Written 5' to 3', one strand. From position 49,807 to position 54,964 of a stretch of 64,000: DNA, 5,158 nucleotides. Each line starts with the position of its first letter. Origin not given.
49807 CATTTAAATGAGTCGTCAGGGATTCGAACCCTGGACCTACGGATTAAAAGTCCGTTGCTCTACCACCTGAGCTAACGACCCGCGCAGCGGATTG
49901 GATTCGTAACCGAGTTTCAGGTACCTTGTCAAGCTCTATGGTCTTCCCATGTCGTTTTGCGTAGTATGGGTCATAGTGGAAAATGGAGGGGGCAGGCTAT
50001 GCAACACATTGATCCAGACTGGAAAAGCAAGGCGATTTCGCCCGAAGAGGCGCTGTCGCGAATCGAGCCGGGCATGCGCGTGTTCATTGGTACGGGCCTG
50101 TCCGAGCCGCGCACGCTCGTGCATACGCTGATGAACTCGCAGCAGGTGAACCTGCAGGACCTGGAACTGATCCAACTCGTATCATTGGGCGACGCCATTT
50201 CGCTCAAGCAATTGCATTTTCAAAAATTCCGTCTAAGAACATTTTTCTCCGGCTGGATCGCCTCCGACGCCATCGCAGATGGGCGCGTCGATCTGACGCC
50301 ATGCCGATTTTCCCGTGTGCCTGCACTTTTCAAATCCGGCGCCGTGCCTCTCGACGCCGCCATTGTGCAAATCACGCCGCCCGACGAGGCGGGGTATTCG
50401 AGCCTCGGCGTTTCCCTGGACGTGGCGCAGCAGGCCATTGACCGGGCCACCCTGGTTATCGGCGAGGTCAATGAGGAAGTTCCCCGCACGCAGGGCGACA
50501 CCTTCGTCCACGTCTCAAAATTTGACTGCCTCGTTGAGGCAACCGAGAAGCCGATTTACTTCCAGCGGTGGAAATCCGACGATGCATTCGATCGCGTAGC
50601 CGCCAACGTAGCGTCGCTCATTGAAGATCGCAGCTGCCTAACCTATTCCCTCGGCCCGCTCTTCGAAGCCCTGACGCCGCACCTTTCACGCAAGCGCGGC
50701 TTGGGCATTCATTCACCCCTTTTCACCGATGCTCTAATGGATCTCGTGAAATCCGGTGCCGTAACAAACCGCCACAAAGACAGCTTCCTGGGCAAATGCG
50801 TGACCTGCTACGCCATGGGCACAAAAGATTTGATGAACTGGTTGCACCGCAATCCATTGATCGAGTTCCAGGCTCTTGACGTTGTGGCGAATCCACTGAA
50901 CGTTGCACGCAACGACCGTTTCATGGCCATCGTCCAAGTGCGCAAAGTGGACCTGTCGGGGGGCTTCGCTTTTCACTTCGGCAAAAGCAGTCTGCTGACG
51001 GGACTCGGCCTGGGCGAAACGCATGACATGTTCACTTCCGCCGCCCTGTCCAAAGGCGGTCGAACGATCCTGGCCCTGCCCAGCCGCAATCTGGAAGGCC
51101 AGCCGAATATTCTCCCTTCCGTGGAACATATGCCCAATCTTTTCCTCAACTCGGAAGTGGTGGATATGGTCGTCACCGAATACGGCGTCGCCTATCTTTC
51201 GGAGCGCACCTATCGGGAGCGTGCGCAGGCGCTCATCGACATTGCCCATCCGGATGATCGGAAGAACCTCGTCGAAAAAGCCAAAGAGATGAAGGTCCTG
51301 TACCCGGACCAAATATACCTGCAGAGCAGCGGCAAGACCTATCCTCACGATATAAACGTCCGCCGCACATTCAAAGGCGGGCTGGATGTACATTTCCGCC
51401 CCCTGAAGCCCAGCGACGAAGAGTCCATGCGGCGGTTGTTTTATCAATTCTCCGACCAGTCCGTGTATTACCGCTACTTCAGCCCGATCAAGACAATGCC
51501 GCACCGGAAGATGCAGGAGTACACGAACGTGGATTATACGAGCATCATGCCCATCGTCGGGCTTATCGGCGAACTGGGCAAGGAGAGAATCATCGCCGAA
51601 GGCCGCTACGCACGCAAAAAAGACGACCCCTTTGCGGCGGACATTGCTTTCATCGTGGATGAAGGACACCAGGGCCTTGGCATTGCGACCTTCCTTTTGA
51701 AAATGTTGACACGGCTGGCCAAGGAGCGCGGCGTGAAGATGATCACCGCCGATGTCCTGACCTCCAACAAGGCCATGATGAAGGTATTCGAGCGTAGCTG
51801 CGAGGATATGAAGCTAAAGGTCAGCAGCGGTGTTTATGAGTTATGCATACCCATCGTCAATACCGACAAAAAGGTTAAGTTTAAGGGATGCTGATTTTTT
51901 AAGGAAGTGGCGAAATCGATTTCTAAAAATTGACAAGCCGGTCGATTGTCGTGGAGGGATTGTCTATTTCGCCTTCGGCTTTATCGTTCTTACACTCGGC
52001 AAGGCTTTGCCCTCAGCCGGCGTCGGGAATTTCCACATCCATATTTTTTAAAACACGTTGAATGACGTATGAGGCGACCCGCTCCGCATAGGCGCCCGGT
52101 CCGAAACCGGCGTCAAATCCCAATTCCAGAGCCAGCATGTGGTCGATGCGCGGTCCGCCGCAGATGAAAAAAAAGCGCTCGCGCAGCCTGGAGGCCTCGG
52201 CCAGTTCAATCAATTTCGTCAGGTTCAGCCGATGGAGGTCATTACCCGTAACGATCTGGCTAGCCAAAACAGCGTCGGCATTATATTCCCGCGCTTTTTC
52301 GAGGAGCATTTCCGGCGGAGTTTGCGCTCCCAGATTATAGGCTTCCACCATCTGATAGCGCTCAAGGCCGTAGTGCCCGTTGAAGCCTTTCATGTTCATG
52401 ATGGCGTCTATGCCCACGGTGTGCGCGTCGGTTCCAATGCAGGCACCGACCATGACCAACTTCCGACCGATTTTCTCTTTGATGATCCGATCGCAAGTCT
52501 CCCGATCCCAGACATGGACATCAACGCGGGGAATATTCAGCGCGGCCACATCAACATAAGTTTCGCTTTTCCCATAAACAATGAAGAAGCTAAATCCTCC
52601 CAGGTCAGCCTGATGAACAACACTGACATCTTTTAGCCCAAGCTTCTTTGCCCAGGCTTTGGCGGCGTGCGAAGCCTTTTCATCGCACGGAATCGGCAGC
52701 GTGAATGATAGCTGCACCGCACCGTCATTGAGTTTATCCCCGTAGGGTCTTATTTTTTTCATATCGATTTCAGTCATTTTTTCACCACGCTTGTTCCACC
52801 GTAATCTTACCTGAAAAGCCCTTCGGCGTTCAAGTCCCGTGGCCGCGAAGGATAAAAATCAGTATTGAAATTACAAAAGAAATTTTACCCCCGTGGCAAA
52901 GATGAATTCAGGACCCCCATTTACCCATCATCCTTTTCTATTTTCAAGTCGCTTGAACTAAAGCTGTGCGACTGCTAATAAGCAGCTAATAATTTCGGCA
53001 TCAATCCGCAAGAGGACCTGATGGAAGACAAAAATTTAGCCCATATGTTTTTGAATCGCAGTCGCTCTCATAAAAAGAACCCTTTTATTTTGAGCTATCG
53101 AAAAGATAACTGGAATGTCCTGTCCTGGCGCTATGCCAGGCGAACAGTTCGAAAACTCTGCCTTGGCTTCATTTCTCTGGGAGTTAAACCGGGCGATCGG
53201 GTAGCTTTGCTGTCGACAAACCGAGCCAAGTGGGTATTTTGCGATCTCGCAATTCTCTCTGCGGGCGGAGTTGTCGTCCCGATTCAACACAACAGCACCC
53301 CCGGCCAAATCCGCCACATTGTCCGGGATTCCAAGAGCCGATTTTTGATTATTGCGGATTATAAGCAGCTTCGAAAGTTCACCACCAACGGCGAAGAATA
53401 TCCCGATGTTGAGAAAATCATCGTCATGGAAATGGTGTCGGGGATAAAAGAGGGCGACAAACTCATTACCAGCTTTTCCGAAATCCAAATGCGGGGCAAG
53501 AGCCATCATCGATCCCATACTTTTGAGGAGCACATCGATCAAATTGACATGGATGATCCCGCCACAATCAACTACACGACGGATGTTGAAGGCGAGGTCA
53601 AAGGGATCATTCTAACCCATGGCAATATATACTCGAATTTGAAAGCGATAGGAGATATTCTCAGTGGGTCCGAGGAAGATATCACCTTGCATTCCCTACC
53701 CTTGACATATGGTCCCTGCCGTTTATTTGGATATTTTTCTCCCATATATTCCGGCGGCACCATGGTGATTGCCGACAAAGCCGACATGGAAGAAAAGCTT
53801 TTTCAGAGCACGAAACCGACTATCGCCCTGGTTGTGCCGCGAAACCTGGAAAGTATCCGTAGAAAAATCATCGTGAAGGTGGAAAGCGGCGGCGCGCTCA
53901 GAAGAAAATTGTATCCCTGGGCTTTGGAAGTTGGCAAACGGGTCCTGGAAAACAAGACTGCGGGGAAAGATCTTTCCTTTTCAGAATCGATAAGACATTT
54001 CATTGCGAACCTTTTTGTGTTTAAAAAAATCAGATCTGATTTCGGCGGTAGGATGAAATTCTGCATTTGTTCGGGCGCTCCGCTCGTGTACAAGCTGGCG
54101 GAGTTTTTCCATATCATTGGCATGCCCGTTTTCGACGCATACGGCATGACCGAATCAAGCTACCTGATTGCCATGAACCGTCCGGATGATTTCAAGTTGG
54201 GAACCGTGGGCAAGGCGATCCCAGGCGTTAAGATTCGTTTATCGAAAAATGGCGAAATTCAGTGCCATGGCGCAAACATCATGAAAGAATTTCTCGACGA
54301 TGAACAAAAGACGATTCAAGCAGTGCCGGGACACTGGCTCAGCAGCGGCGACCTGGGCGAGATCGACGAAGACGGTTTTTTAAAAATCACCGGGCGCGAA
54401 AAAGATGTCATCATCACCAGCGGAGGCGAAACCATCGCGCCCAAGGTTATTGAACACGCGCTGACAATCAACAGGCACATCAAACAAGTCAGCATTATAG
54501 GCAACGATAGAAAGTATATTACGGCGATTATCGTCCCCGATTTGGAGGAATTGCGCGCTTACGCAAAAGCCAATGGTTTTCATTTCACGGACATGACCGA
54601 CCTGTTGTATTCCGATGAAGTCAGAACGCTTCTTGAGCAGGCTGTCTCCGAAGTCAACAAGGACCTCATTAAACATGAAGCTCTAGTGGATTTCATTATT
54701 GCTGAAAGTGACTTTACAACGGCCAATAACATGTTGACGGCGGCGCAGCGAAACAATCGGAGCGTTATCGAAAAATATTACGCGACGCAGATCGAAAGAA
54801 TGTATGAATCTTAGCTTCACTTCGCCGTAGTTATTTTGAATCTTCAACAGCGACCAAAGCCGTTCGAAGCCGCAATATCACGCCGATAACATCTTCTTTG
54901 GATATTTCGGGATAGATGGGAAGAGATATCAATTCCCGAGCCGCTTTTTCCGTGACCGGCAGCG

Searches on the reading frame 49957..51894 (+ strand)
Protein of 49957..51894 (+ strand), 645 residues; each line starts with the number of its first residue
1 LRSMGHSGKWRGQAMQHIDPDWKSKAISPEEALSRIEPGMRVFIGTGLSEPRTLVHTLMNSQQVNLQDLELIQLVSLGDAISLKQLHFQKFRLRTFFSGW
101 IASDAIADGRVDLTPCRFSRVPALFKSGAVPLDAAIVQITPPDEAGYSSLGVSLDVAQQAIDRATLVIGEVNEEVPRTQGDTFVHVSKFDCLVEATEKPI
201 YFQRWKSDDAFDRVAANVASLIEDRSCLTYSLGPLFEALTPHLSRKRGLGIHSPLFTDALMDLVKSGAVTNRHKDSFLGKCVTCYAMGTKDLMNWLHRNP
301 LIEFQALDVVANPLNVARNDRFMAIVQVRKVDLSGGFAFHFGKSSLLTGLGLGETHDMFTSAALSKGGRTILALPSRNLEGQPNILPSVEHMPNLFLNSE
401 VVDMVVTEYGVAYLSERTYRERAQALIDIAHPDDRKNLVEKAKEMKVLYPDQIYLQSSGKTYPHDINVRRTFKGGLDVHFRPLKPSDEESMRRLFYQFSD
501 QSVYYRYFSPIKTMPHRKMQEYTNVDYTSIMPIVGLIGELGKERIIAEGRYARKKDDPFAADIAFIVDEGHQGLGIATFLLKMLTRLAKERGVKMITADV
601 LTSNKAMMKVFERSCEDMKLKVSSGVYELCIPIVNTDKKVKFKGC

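Call 26: search_protein_families(library=pfam, proteins=[window:49957-51894:+], max_evalue=0.0001)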
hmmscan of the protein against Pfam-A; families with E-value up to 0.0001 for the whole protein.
window:49957-51894:+ (645 aa): 4 families
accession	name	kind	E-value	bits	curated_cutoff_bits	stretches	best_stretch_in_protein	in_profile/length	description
PF13336.12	AcetylCoA_hyd_C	-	2.4e-39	135.1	23.7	1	288-442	1-154/154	Acetyl-CoA hydrolase/transferase C-terminal domain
PF02550.21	AcetylCoA_hydro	-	3.2e-22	80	24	1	22-201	5-195/198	Acetyl-CoA hydrolase/transferase N-terminal domain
PF00583.31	Acetyltransf_1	-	1.9e-09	38.2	20.7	1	545-615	44-114/116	Acetyltransferase (GNAT) family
PF13302.13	Acetyltransf_3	-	1.4e-06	29.5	25.4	1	479-613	3-134/138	Acetyltransferase (GNAT) domain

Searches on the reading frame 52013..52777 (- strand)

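Call 26: search_protein_families(library=pfam, proteins=[window:52013-52777:-], max_evalue=0.0001)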
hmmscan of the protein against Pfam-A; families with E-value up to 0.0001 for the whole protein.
window:52013-52777:- (254 aa): 2 families
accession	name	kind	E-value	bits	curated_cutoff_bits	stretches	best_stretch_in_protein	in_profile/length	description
PF16554.10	OAM_dimer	-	5.2e-27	94.5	25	1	8-83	1-77/78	Dimerisation domain of d-ornithine 4,5-aminomutase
PF02310.24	B12-binding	-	1.1e-13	51.5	32.1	1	109-232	3-117/121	B12 binding domain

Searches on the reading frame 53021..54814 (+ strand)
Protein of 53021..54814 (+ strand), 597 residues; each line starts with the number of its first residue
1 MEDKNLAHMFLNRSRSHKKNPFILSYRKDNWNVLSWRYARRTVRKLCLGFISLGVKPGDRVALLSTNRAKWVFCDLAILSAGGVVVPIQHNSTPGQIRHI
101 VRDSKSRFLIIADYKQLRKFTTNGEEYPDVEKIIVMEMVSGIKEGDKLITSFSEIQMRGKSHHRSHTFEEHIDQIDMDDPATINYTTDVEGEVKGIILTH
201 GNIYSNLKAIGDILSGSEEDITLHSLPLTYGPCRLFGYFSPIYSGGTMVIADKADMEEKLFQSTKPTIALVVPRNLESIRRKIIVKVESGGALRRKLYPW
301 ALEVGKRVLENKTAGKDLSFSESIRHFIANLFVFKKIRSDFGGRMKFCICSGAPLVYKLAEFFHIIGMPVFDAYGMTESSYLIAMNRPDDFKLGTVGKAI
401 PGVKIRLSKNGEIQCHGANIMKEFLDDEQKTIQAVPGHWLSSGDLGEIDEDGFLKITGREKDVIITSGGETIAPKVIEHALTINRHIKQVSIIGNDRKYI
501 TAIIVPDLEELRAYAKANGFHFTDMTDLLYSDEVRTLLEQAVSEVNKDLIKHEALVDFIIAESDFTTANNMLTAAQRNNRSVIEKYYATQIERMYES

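Call 26: search_protein_families(library=pfam, proteins=[window:53021-54814:+], max_evalue=0.0001)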
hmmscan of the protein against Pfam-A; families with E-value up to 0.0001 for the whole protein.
window:53021-54814:+ (597 aa): 2 families
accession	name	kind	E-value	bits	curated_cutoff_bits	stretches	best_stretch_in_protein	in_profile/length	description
PF00501.34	AMP-binding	-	7e-55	186.8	29.9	1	20-422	11-381/384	AMP-binding enzyme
PF23562.2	AMP-binding_C_3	-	1.6e-08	35.4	20.8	1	462-596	2-121/124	AMP-binding enzyme C-terminal domain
